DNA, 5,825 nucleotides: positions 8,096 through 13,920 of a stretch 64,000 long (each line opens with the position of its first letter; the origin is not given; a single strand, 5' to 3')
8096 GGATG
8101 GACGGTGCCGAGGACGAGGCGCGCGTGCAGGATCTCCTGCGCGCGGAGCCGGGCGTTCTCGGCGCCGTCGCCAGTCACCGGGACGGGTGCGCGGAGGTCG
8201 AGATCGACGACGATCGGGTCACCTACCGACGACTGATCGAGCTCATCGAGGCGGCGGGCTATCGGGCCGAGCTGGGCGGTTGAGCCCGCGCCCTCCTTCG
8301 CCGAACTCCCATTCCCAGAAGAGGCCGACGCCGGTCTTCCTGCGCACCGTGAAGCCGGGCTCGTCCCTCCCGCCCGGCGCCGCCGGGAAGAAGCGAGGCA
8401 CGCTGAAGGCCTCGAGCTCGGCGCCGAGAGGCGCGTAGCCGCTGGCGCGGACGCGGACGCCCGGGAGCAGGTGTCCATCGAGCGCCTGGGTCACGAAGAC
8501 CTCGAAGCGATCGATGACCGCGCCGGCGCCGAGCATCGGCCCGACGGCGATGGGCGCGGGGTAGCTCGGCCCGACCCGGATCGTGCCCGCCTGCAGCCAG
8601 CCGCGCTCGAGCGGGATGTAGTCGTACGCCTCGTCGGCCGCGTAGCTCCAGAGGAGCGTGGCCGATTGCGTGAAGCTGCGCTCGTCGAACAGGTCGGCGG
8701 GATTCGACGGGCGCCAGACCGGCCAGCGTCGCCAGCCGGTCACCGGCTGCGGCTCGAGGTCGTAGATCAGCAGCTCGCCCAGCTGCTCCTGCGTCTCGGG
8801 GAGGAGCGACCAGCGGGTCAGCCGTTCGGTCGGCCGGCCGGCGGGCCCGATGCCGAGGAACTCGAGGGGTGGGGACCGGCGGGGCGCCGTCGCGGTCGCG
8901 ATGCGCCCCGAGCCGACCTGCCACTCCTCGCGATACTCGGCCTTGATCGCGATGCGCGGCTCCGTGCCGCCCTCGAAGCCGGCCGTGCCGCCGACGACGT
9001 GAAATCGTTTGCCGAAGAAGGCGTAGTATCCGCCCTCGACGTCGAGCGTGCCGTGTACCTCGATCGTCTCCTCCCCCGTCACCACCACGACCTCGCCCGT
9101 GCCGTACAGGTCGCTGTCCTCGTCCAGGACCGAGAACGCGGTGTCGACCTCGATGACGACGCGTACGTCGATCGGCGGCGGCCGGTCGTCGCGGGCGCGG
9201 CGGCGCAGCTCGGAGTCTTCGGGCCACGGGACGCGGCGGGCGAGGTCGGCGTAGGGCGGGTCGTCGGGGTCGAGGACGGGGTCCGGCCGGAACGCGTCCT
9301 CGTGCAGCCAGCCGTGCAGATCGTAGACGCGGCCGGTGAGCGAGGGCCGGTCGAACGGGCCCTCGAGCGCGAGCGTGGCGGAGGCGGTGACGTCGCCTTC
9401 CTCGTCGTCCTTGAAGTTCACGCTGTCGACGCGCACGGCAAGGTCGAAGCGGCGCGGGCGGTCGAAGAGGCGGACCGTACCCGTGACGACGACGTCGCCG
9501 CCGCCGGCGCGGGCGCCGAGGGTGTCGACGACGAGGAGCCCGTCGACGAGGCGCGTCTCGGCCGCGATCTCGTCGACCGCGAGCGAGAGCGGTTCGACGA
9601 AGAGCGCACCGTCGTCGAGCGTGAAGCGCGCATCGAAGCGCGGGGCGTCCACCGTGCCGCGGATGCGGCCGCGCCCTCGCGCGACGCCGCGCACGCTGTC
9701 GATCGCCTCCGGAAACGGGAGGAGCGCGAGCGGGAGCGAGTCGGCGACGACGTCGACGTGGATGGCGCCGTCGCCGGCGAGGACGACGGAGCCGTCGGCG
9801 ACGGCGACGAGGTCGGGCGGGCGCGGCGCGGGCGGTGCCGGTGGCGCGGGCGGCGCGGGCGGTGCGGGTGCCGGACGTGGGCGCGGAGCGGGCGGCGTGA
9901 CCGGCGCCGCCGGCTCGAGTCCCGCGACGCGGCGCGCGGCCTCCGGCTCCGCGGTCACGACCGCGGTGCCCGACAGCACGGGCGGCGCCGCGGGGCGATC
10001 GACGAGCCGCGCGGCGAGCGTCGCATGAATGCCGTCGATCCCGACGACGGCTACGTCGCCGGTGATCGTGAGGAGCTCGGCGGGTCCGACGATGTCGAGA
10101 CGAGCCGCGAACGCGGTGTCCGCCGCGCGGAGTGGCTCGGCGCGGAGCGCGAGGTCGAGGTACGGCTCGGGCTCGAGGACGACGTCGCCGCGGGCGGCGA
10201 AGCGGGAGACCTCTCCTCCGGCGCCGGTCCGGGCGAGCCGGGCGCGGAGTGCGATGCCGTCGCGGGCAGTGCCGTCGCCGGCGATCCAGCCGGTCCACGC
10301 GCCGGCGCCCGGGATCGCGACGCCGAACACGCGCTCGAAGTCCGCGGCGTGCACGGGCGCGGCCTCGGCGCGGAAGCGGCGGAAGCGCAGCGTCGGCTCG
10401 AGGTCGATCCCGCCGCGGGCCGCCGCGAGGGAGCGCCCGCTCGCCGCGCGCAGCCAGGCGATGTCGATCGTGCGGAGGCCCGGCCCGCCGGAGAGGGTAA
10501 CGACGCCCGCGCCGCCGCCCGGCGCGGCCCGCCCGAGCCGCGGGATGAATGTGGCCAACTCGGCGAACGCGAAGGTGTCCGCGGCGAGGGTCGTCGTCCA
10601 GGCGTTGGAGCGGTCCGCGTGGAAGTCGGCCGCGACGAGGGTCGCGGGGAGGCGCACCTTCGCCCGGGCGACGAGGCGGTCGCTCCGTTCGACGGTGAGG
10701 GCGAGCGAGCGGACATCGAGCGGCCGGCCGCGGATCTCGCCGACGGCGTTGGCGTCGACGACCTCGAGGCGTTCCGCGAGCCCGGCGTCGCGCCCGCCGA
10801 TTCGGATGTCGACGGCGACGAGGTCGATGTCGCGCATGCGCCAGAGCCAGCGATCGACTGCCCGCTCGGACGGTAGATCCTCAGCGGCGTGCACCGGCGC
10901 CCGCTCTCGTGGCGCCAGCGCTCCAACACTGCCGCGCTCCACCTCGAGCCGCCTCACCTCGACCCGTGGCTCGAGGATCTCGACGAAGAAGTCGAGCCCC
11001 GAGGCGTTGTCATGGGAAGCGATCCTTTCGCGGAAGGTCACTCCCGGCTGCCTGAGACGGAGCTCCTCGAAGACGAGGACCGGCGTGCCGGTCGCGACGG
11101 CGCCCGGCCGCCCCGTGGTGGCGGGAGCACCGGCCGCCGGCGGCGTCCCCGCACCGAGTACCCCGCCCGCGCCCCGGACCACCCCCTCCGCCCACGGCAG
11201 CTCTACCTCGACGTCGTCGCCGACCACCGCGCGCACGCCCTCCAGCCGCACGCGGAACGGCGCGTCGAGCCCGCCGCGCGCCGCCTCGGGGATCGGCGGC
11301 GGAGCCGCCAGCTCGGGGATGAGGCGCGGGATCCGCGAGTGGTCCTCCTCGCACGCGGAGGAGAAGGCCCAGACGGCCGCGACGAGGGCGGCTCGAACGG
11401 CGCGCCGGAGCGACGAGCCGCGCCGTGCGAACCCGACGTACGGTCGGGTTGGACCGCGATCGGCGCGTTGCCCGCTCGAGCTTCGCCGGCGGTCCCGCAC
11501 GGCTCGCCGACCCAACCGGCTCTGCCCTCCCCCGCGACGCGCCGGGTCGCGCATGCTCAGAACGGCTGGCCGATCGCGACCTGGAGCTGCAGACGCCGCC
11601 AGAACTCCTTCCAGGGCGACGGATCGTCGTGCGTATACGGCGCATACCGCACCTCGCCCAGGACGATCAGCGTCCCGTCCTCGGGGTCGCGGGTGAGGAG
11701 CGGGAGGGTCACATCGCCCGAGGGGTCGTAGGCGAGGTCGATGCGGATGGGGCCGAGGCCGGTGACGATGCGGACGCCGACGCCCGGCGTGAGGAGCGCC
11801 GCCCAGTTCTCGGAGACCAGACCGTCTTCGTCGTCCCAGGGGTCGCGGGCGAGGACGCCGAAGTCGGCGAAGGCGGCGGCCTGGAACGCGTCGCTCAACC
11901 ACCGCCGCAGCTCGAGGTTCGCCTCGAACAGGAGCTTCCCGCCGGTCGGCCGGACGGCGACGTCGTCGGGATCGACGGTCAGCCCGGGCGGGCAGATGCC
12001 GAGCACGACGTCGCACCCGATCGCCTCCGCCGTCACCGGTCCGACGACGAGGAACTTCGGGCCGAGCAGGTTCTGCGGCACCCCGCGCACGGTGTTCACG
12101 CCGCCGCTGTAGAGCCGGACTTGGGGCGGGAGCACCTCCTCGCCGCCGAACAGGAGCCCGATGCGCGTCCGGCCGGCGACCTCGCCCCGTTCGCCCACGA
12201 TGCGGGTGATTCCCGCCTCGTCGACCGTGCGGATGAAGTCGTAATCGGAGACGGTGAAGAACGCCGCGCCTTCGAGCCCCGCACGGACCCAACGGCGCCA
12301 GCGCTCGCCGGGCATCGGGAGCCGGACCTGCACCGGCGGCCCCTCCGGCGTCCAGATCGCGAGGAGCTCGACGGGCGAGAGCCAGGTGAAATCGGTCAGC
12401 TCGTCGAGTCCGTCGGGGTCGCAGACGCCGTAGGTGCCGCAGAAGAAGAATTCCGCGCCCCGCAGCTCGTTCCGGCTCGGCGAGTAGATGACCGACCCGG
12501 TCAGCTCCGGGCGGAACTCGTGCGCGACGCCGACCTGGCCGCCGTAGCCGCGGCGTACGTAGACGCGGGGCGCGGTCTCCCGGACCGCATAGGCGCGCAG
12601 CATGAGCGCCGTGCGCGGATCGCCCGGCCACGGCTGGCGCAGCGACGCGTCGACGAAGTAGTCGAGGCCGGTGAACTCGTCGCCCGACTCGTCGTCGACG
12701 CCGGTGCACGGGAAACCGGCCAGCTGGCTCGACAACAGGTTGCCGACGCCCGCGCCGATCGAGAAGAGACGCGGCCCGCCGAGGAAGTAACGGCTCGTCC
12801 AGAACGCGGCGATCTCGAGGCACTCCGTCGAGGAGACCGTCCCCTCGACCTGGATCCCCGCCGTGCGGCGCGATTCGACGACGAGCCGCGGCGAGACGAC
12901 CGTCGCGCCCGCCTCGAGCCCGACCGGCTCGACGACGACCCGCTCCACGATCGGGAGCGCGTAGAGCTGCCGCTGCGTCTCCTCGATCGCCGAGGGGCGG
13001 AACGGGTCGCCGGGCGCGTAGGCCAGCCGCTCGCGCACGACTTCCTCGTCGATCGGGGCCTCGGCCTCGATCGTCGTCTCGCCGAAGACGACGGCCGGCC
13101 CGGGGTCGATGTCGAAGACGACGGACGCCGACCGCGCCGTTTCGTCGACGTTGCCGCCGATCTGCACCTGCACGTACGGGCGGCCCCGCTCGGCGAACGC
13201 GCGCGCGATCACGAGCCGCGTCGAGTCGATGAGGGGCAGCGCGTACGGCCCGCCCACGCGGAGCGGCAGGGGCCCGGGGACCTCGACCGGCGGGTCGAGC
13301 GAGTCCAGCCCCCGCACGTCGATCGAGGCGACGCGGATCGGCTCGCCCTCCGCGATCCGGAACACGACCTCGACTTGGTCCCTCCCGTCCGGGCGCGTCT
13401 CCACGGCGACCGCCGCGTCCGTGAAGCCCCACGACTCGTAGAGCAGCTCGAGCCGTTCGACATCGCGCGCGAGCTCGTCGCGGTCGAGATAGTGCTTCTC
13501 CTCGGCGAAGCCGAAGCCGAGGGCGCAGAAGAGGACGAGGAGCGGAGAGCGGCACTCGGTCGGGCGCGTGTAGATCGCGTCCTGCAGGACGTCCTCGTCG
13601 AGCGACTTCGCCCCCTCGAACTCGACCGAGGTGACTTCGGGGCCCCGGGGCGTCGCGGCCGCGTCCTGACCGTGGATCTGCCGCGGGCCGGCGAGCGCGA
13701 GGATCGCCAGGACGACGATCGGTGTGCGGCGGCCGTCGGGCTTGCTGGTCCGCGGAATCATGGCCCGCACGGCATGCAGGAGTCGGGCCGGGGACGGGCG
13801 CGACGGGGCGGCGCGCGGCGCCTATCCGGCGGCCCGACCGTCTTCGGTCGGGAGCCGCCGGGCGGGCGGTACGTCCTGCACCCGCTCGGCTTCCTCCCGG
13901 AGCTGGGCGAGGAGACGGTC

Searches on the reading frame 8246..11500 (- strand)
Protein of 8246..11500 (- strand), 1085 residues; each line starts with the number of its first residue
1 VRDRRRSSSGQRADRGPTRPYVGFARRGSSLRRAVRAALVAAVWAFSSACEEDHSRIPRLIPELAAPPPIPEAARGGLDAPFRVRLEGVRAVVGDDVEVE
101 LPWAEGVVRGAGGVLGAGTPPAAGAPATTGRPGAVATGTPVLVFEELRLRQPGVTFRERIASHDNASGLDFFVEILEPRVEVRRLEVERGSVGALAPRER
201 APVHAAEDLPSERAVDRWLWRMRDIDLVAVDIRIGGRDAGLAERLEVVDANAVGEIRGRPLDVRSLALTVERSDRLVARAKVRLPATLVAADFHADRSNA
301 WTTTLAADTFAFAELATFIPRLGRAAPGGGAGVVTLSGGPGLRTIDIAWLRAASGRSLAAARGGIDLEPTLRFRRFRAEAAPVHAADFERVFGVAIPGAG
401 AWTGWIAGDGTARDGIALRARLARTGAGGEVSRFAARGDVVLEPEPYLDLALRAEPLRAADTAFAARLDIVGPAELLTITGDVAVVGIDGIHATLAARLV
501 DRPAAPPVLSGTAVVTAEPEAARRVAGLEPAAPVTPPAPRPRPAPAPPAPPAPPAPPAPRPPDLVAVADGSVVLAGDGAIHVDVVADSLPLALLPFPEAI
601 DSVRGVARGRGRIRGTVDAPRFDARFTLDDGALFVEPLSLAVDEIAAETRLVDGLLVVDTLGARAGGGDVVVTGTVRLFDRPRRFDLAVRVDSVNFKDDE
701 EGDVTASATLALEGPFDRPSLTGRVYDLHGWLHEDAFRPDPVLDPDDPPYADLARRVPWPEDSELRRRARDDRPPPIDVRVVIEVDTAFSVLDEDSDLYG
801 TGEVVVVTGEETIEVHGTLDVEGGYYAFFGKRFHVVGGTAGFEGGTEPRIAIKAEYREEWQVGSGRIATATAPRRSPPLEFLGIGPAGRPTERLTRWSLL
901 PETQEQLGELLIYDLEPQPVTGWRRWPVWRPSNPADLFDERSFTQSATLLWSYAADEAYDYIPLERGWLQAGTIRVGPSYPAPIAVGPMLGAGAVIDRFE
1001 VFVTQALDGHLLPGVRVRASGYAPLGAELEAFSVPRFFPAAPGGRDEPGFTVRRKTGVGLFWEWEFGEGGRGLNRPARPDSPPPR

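Call 35: search_protein_families(library=pfam, proteins=[window:8246-11500:-], max_evalue=0.05)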
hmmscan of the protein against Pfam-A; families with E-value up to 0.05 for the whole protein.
window:8246-11500:- (1085 aa): 1 family
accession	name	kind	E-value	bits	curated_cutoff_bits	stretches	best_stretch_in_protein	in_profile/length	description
PF04357.19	TamB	-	4.3e-13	49.7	22.4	1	661-858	3-209/381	TamB, inner membrane protein subunit of TAM complex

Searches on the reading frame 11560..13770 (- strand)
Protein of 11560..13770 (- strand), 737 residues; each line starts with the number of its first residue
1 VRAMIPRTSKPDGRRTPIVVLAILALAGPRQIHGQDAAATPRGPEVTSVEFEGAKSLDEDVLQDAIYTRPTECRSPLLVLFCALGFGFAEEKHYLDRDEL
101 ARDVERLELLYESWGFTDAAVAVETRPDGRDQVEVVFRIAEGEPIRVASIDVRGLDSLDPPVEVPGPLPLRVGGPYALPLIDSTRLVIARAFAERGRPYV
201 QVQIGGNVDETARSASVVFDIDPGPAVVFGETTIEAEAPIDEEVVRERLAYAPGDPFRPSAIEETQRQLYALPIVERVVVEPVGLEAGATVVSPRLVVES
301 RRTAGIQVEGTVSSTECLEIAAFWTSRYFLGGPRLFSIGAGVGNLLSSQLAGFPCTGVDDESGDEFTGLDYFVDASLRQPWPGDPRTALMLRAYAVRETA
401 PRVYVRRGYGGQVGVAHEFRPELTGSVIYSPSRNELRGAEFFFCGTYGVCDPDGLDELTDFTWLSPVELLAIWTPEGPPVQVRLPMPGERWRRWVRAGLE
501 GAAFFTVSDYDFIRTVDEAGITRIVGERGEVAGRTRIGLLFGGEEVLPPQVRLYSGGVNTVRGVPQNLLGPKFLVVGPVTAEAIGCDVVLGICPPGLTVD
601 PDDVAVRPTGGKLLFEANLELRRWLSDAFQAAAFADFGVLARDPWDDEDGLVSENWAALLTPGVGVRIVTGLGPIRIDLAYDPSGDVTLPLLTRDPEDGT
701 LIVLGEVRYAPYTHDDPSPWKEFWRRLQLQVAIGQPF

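Call 35: search_protein_families(library=pfam, proteins=[window:11560-13770:-], max_evalue=0.05)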
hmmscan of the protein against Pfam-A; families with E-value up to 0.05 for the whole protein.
window:11560-13770:- (737 aa): 2 families
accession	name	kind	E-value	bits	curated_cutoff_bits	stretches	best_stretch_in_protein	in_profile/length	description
PF07244.20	POTRA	-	1.7e-18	67.6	21.3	2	44-142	1-79/79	Surface antigen variable number repeat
PF01103.29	Omp85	-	4.1e-15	56.5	24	1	500-681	161-304/325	Omp85 superfamily domain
